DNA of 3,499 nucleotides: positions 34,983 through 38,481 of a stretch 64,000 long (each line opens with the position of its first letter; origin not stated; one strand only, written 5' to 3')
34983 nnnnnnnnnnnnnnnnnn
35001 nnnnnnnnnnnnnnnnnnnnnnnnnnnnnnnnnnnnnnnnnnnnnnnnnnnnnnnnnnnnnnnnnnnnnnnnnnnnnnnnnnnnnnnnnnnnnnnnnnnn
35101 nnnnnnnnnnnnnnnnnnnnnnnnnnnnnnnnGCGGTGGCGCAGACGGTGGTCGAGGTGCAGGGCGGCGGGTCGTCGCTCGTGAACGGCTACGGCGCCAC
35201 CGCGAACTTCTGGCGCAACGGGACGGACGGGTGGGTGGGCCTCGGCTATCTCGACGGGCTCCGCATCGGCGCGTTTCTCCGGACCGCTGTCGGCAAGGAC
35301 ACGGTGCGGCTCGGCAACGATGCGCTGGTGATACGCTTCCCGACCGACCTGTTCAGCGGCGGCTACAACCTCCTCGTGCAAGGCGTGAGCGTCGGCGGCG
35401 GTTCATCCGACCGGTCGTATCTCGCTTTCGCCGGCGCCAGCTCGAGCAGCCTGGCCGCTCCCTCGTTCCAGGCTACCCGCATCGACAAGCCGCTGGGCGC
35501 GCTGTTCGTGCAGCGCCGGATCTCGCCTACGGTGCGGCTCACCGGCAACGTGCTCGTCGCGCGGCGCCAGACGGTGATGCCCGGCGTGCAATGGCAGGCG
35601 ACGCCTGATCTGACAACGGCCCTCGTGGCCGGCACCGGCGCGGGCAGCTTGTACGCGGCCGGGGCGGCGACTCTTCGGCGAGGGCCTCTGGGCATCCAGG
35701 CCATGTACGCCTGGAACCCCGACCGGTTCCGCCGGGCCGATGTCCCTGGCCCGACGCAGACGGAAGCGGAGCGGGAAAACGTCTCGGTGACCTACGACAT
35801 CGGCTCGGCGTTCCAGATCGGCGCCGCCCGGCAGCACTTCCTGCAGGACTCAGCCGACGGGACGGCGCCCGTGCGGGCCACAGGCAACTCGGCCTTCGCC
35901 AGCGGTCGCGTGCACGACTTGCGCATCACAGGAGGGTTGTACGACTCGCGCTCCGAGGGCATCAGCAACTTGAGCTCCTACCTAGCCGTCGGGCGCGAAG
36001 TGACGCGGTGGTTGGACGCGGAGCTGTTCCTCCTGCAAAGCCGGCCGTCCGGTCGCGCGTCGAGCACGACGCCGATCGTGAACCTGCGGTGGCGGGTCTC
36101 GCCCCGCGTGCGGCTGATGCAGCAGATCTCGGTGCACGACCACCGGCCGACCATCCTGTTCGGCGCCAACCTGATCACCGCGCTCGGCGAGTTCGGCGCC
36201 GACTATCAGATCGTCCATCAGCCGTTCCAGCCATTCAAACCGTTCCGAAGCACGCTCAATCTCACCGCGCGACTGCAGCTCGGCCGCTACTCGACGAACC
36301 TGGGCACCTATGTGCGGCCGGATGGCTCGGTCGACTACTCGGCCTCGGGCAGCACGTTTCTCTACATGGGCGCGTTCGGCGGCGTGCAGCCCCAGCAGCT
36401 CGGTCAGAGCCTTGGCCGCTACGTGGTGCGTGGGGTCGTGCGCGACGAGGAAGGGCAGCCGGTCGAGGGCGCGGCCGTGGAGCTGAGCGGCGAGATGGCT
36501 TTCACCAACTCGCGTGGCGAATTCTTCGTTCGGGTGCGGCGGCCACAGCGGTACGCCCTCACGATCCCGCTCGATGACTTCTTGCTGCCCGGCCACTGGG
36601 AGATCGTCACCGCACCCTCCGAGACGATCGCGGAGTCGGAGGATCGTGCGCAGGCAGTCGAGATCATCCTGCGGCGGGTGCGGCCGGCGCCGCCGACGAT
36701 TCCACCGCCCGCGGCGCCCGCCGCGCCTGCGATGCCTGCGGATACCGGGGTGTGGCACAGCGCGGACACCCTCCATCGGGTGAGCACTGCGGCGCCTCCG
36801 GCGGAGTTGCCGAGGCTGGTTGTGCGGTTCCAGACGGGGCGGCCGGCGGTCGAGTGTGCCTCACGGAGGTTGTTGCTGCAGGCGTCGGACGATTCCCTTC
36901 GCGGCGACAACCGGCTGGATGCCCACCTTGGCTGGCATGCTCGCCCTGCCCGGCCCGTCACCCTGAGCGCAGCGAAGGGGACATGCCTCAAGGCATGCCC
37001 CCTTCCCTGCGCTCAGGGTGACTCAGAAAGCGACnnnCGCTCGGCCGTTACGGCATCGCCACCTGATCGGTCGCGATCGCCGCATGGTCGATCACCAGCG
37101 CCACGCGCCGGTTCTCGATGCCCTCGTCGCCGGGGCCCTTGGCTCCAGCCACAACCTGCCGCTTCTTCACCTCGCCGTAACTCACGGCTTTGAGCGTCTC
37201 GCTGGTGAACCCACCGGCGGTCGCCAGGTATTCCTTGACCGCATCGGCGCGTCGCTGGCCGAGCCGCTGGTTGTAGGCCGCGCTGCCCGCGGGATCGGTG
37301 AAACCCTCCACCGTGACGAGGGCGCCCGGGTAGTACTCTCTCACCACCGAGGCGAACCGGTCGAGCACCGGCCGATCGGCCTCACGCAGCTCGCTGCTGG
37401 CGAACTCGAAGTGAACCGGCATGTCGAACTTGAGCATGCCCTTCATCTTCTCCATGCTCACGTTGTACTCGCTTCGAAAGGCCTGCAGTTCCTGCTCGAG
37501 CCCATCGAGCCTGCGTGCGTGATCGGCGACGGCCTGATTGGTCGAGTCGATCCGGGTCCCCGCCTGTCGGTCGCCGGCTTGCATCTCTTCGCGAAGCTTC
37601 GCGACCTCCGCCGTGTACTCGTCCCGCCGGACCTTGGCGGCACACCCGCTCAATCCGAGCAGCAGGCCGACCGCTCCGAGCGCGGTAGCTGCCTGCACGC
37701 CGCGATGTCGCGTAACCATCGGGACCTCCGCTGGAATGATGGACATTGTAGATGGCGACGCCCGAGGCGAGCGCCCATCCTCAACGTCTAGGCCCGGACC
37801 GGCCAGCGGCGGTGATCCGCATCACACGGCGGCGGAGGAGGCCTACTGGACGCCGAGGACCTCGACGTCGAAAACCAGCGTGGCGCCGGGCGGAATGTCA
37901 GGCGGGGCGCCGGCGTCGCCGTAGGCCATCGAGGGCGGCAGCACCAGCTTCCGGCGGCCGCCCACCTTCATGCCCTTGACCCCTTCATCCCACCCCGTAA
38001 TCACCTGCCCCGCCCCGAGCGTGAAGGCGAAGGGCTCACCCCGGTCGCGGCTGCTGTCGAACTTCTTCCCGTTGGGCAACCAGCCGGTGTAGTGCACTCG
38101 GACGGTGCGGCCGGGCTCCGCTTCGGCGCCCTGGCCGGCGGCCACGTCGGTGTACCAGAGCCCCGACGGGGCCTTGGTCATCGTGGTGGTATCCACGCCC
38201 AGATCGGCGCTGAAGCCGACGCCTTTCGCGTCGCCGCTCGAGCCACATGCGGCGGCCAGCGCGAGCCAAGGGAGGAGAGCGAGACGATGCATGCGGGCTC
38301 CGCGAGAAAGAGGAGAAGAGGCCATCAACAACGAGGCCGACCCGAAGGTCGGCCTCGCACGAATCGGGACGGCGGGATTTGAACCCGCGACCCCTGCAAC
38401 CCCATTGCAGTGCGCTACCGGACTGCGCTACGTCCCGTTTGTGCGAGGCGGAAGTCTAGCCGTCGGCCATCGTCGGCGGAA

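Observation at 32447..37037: Five-gene fimbria-like operon: three paralogous secreted subunits, a chaperone-like protein and an atypical outer-membrane protein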

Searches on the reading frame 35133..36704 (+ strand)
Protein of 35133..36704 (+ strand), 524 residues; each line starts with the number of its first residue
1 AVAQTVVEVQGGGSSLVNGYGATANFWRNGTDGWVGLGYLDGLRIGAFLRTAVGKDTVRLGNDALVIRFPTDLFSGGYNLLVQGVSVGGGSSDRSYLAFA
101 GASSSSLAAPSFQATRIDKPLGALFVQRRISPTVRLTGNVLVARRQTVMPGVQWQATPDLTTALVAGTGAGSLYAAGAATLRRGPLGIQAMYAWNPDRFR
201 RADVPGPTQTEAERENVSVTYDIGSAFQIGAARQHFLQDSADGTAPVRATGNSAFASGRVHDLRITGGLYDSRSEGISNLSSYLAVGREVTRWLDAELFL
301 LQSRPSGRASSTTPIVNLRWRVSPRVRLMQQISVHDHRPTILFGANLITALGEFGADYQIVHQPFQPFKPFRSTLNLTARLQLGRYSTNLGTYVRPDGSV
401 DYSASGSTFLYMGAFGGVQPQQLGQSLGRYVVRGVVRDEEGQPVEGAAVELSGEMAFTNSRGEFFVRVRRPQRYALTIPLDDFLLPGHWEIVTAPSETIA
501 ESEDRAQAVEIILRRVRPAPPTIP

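Call 49: predict_structure(alignment_id=A11)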
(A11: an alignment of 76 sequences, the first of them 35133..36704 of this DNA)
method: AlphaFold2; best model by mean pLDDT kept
length: 524 residues; sequences in the alignment: 76
mean_pLDDT: 76.1   pTM: 0.71
mean pLDDT of the five models: 76.1, 72.2, 71.5, 67.8, 67.3
residues with pLDDT >= 90: 101; 70-90: 280; 50-70: 96; < 50: 47
segments of 3 or more residues with pLDDT < 50: 1-3, 386-407, 409-428
pLDDT, mean of each block of 10 residues (from residue 1): 60 64 75 79 80 82 82 76 85 86 64 63 93 93 92 91 94 94 90 87 70 89 83 82 72 82 82 87 82 83 88 83 78 81 75 67 64 63 50 30 44 34 37 87 85 72 71 86 80 90 74 81 60
secondary structure, 60 per line:
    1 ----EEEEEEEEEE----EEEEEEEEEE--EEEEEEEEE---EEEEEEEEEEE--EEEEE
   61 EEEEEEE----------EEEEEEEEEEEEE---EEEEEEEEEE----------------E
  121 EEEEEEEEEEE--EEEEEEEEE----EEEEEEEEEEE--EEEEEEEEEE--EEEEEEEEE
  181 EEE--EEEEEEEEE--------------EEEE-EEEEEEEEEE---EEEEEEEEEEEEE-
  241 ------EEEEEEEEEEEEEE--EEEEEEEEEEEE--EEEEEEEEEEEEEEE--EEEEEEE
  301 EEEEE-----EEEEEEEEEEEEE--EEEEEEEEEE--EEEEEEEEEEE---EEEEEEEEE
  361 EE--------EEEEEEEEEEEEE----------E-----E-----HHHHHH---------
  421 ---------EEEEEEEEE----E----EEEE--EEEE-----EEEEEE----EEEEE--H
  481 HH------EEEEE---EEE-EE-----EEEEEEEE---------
elements in order: E5-14 E19-28 E31-39 E43-53 E56-67 E78-90 E94-103 E120-131 E134-142 E147-157 E160-169 E172-183 E186-194 E209-212 E214-223 E227-239 E247-260 E263-274 E277-291 E294-305 E311-323 E326-335 E338-348 E352-362 E371-383 H406-411 E430-438 E448-451 E454-457 E463-468 E473-477 E489-493 E497-499 E508-515

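Call 51: fold_search(model_id=the predicted structure, library=pdb)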
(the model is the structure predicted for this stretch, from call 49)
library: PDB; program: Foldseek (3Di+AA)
matches with E <= 10: 815; with E <= 0.001: 275
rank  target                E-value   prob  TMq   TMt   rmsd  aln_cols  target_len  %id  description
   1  9fxs_D                2.3e-12  1.00  0.47  0.39   9.4       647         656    9  Cryo-EM structure of the type 1 pilus complex including pilus rod and FimI-bound assembly platform after incorporation (released 2025-06-04)
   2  9fy9_D                7.8e-12  1.00  0.43  0.35  13.2       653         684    9  Cryo-EM structure of the type 1 chaperone-usher pilus FimD-tip complex (FimDHGFC) - Conformer 1 (released 2025-06-04)
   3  3rfz_E                1.2e-11  1.00  0.44  0.32  13.2       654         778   11  Crystal structure of the FimD usher bound to its cognate FimC:FimH substrate (released 2011-06-01)
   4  9fxb_D                3.5e-11  1.00  0.46  0.39   9.4       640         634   10  Cryo-EM structure of the type 1 pilus assembly platform as part of the FimI-bound chaperone-usher pilus complex (FimDH (released 2025-06-04)
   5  9bog_D                3.0e-10  1.00  0.41  0.30  13.3       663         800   11  Structural basis for adhesin secretion by the outer-membrane usher in type 1 pili (released 2024-10-09)
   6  6e14_D                4.2e-10  1.00  0.33  0.25  22.3       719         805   11  Handover mechanism of the growing pilus by the bacterial outer membrane usher FimD (released 2018-10-17)
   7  7lhg_C                5.6e-10  1.00  0.37  0.27  20.5       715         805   11  Cryo-EM structure of E. coli P pilus tip assembly intermediate PapC-PapD-PapK-PapG in the first conformation (released 2021-08-11)
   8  7lhh_C                2.9e-09  1.00  0.37  0.26  22.0       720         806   12  Cryo-EM structure of E. coli P pilus tip assembly intermediate PapC-PapD-PapK-PapG in the second conformation (released 2021-08-11)
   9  6cd2_C                4.0e-09  1.00  0.38  0.30  19.2       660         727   10  Crystal structure of the PapC usher bound to the chaperone-adhesin PapD-PapG (released 2018-10-03)
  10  2vqi_A                1.1e-08  1.00  0.35  0.37  10.2       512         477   10  Structure of the P pilus usher (PapC) translocation pore (released 2008-05-27)
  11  5ldv                  1.8e-08  1.00  0.29  0.35  14.3       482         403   10  Crystal Structures of MOMP from Campylobacter jejuni (released 2016-10-26)
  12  2vqi_B                3.0e-08  1.00  0.36  0.38   9.3       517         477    9  Structure of the P pilus usher (PapC) translocation pore (released 2008-05-27)
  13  5ldt_A                4.0e-08  1.00  0.29  0.35  14.9       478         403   12  Crystal Structures of MOMP from Campylobacter jejuni (released 2016-10-26)
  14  7lhi_C                6.1e-08  1.00  0.44  0.34  13.5       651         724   12  Cryo-EM structure of E. coli P pilus tip assembly intermediate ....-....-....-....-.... (released 2021-08-11)
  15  3szv                  1.4e-07  1.00  0.32  0.42  10.8       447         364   10  Crystal structure of Pseudomonas aeruginosa OccK3 (OpdO) (released 2012-02-08)
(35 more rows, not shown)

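Call 53: search_protein_representatives(alignment_id=A11)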
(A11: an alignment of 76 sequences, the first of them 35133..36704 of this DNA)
Query: 76 sequences, 544 profile positions. Proteins with E-value up to 0.001 (for the whole library): 989; up to 1e-10: 640; up to 1e-30: 278. The best 150 are listed.
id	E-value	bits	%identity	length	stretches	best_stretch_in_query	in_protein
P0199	1.1e-292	987.8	-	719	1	9-542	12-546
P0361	1.0e-232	789.9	-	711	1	8-541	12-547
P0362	9.5e-204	694.3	-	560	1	7-541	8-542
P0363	2.1e-187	640.4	-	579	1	8-541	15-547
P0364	3.6e-165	567.0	-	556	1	5-541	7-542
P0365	6.4e-165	566.1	-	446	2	228-484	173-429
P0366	1.2e-153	528.9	-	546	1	5-540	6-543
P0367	7.4e-152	523.0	-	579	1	11-542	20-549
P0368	1.0e-145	502.8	-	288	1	286-530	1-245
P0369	2.6e-145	501.4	-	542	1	7-537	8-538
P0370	8.2e-143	493.2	-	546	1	15-541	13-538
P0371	1.2e-142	492.7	-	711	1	14-542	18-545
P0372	4.7e-136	470.8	-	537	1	12-539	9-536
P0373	1.2e-135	469.5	-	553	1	11-542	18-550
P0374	6.6e-132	457.2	-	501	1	40-538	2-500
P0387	1.7e-112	393.1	-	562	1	13-541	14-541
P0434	3.5e-86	306.3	-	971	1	13-540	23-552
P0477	1.1e-68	248.5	-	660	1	18-537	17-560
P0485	1.8e-65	237.9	-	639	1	17-540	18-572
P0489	4.2e-63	230.1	-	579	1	13-541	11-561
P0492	4.7e-62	226.6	-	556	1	28-532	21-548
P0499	5.3e-59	216.5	-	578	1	14-540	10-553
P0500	2.3e-58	214.4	-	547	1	27-542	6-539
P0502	4.8e-58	213.4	-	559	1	18-541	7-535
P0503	6.4e-58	213.0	-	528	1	18-533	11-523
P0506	5.6e-57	209.8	-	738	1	16-541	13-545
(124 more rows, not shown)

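Call 54: list_cluster_members(proteins=[P0434, P0477, P0485, P0489, P0492, P0499, P0500, P0502, P0503, P0506])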
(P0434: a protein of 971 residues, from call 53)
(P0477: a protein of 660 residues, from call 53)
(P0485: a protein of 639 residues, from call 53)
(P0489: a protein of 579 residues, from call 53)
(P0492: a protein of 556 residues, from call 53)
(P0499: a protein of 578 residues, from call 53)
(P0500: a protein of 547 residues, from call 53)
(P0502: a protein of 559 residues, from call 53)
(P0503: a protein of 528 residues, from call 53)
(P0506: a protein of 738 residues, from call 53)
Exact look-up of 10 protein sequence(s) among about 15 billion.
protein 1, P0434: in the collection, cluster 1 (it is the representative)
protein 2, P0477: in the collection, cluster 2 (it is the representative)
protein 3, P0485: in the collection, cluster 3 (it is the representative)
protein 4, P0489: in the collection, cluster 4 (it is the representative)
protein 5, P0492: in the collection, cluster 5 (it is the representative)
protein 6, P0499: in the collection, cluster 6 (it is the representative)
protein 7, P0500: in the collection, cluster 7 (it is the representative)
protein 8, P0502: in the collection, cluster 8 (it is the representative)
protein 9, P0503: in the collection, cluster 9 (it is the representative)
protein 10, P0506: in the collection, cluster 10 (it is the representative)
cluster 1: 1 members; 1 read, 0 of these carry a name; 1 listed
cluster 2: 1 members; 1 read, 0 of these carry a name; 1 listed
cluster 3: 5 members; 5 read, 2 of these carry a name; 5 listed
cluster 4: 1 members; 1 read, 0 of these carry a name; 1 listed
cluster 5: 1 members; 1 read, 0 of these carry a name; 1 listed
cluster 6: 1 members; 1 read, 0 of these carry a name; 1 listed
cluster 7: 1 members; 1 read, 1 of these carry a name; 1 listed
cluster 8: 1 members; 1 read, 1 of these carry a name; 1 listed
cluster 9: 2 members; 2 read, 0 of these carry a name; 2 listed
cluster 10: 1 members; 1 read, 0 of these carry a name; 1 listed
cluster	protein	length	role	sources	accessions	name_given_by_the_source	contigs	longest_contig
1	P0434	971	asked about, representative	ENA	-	-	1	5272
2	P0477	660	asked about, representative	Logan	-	-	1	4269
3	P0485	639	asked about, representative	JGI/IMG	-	hypothetical protein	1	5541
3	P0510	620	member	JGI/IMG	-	hypothetical protein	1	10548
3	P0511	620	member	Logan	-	-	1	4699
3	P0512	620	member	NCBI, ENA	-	-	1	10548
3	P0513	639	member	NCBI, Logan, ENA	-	-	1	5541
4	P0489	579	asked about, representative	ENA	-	-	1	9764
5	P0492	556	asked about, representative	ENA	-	-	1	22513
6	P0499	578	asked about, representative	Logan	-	-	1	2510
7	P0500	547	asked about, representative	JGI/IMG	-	hypothetical protein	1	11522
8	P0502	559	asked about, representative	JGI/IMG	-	hypothetical protein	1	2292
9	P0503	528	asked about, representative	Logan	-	-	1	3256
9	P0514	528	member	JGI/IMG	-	-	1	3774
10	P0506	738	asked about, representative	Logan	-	-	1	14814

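Call 55: search_protein_families(library=pfam, proteins=[P0434, P0477, P0485, P0489, P0492, P0499, P0500, P0502, P0503, P0506], max_evalue=0.1)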
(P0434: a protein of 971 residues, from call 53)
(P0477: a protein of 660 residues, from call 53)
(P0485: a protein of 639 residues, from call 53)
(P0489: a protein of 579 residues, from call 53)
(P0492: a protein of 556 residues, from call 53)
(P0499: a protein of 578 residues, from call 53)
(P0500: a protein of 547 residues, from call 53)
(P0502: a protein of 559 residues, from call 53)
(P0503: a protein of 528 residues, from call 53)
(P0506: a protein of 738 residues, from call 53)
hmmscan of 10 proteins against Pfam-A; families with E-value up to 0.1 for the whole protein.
P0434 (971 aa): 2 families
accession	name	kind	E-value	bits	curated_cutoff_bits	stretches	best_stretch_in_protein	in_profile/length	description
PF00691.25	OmpA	-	2.1e-12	47.7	27.2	1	867-956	1-92/98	OmpA family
PF13620.12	CarboxypepD_reg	-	0.00011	22.9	32.3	1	465-500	2-43/82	Carboxypeptidase regulatory-like domain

P0477 (660 aa): 1 family
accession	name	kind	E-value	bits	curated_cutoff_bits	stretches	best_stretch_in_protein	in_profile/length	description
PF13620.12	CarboxypepD_reg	-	6.9e-05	23.6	32.3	1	478-517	2-47/82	Carboxypeptidase regulatory-like domain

P0485 (639 aa): 2 families
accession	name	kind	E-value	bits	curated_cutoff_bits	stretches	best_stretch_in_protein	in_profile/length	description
PF13620.12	CarboxypepD_reg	-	4.2e-06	27.4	32.3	1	487-542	2-63/82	Carboxypeptidase regulatory-like domain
PF13715.12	CarbopepD_reg_2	-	0.088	13.3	32.2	0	487-533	1-50/88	CarboxypepD_reg-like domain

P0489 (579 aa): 2 families
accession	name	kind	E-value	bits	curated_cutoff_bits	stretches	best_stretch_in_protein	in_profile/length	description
PF13620.12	CarboxypepD_reg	-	3.8e-05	24.4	32.3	1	475-529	2-62/82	Carboxypeptidase regulatory-like domain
PF13715.12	CarbopepD_reg_2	-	0.0083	16.6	32.2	1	476-523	2-52/88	CarboxypepD_reg-like domain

P0492 (556 aa): 0 families

P0499 (578 aa): 2 families
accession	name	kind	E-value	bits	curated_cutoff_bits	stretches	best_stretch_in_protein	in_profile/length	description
PF13620.12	CarboxypepD_reg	-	9.7e-05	23.1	32.3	1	468-519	2-59/82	Carboxypeptidase regulatory-like domain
PF13715.12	CarbopepD_reg_2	-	0.038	14.5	32.2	1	468-514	1-50/88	CarboxypepD_reg-like domain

P0500 (547 aa): 1 family
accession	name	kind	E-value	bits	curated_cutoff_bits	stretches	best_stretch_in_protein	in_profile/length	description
PF13620.12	CarboxypepD_reg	-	0.00017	22.3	32.3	1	452-505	2-61/82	Carboxypeptidase regulatory-like domain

P0502 (559 aa): 1 family
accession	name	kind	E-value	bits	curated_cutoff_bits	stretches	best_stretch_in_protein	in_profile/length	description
PF13620.12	CarboxypepD_reg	-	0.0057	17.4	32.3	1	449-483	2-42/82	Carboxypeptidase regulatory-like domain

P0503 (528 aa): 0 families

P0506 (738 aa): 3 families
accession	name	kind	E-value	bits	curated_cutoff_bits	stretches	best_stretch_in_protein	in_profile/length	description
PF00691.25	OmpA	-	2.2e-13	50.8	27.2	1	634-723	1-92/98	OmpA family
PF13620.12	CarboxypepD_reg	-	0.00051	20.8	32.3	1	460-505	3-54/82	Carboxypeptidase regulatory-like domain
PF05359.17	DUF748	-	0.0052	15.3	50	1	625-674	874-922/1037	Domain of Unknown Function (DUF748)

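Call 86: find_related_loci(query=P0387, collection=genome_contigs, flank=5000)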
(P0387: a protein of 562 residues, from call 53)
Query P0387 (562 aa) in genome_contigs; peptide patterns used: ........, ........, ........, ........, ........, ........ (x = any residue, [..] = any of these).
34 stretches matched a pattern; 1 encode a relative of the query (tblastn E <= 1e-3); 1 distinct loci.
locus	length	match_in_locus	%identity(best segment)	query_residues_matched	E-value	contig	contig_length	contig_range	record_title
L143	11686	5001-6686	100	1-562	0e+0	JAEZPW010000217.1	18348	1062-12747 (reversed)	MAG: Acidobacteria bacterium isolate OH_CFB_66 k127_1769438, whole genome shotgun sequence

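Call 88: find_related_loci(query=P0366, collection=genome_contigs, flank=5000)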
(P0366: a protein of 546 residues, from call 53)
Query P0366 (546 aa) in genome_contigs; peptide patterns used: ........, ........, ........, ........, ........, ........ (x = any residue, [..] = any of these).
180 stretches matched a pattern; 3 encode a relative of the query (tblastn E <= 1e-3); 3 distinct loci.
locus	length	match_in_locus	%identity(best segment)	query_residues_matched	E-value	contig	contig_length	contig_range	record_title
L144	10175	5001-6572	72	22-545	0e+0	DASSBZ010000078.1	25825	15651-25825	MAG TPA_asm: Gemmatimonadaceae bacterium isolate SMAG_U908 k141_499082, whole genome shotgun sequence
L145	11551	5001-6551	52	9-528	2e-173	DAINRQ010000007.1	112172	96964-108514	MAG TPA_asm: Gemmatimonadaceae bacterium isolate CTOTU27634 NODE_13_length_112172_cov_13.974928, whole genome shotgun se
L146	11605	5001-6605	50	4-541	2e-165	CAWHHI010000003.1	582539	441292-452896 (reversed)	MAG: uncultured Gemmatimonadaceae bacterium isolate MFD00392.bin.2.235 genome assembly, contig: contig_12155, whole geno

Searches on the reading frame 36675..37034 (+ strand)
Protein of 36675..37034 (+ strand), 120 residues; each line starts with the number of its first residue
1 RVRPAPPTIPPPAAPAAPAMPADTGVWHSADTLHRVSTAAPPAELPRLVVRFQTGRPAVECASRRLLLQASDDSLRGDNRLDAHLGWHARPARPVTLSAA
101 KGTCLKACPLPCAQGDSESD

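Call 82: search_protein_families(library=pfam, proteins=[window:36675-37034:+], max_evalue=1)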
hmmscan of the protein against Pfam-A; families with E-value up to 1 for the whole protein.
window:36675-37034:+ (120 aa): 1 family
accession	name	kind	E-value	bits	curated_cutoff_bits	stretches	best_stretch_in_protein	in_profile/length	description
PF17692.6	DUF5538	-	0.12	13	25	1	2-47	70-118/128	Family of unknown function (DUF5538)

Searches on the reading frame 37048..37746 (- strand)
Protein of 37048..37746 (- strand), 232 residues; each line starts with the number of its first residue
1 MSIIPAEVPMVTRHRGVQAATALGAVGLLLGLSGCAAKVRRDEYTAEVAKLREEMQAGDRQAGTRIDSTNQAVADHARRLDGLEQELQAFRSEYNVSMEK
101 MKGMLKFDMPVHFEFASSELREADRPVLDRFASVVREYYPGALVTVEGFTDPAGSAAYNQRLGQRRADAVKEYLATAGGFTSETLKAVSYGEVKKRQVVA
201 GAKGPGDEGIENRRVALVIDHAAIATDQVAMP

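Call 66: search_protein_families(library=pfam, proteins=[window:37048-37746:-], max_evalue=0.001)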
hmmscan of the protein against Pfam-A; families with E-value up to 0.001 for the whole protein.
window:37048-37746:- (232 aa): 1 family
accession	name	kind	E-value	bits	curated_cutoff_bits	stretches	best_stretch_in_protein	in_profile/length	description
PF00691.25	OmpA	-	2.7e-17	63.3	27.2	1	113-195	2-84/98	OmpA family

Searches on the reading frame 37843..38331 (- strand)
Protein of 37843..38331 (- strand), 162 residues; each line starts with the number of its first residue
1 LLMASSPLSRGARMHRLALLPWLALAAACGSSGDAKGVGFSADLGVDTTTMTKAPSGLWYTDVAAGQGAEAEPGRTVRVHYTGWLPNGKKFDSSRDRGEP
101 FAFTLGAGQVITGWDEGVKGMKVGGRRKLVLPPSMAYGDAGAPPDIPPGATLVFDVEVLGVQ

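Call 66: search_protein_families(library=pfam, proteins=[window:37843-38331:-], max_evalue=0.001)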
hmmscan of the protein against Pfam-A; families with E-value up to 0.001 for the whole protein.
window:37843-38331:- (162 aa): 1 family
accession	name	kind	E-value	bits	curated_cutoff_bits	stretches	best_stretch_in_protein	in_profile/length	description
PF00254.34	FKBP_C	-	2.5e-37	127.5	21.1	1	70-159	4-94/94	FKBP-type peptidyl-prolyl cis-trans isomerase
